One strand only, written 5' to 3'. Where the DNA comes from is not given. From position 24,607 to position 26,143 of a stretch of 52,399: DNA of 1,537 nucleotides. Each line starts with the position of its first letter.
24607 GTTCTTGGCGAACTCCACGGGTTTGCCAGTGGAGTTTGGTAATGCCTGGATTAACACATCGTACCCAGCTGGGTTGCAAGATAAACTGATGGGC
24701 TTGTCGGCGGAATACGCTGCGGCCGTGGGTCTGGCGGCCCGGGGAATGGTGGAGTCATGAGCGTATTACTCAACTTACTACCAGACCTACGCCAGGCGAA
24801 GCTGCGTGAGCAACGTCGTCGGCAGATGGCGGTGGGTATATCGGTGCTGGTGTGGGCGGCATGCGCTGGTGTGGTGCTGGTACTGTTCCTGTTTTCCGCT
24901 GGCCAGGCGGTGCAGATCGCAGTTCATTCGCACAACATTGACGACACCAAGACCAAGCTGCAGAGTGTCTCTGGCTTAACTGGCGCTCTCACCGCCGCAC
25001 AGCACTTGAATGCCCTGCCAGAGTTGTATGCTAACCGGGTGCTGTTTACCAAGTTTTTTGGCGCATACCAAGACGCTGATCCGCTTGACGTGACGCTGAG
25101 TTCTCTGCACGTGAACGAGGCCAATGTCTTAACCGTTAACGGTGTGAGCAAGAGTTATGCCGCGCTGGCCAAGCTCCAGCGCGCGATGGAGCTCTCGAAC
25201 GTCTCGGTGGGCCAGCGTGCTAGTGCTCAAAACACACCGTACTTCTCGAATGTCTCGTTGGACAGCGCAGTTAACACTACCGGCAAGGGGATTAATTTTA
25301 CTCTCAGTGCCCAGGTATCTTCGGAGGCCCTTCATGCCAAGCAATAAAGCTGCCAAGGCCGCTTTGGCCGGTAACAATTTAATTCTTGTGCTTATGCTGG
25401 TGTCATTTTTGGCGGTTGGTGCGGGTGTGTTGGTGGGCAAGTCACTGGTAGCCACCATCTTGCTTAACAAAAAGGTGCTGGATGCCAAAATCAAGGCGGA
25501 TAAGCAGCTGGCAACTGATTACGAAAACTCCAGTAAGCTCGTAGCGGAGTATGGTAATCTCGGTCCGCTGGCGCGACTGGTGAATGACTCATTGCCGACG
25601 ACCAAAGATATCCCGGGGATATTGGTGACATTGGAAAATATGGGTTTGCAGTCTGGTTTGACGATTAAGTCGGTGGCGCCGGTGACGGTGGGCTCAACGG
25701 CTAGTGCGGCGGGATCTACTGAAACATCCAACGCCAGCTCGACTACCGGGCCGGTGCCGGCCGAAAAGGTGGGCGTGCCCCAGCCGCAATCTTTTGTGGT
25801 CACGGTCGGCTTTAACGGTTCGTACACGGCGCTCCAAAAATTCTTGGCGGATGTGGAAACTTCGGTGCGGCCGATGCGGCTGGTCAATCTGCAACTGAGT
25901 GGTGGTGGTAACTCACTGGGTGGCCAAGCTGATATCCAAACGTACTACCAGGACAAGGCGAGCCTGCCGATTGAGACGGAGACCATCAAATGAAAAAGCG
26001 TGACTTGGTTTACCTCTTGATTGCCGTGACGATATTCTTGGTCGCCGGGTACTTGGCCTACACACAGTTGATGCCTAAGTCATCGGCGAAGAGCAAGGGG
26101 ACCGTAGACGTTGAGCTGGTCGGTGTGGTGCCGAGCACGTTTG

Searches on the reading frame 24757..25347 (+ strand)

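Call 57: search_protein_families(library=pfam, max_evalue=0.001, proteins=[window:24757-25347:+])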
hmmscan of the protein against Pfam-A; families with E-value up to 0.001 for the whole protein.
window:24757-25347:+ (196 aa): 1 family
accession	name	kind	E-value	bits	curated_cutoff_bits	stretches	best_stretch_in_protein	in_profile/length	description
PF05137.18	PilN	-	4.2e-07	30.3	22.8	0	109-148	11-49/78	Fimbrial assembly protein (PilN)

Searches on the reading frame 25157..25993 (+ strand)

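Call 57: search_protein_families(library=pfam, max_evalue=0.001, proteins=[window:25157-25993:+])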
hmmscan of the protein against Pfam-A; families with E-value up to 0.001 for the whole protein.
window:25157-25993:+ (278 aa): 1 family
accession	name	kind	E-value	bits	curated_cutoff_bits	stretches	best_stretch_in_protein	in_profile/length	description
PF04350.18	PilO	-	3.5e-05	24.4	22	0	139-176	39-76/145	Pilus assembly protein, PilO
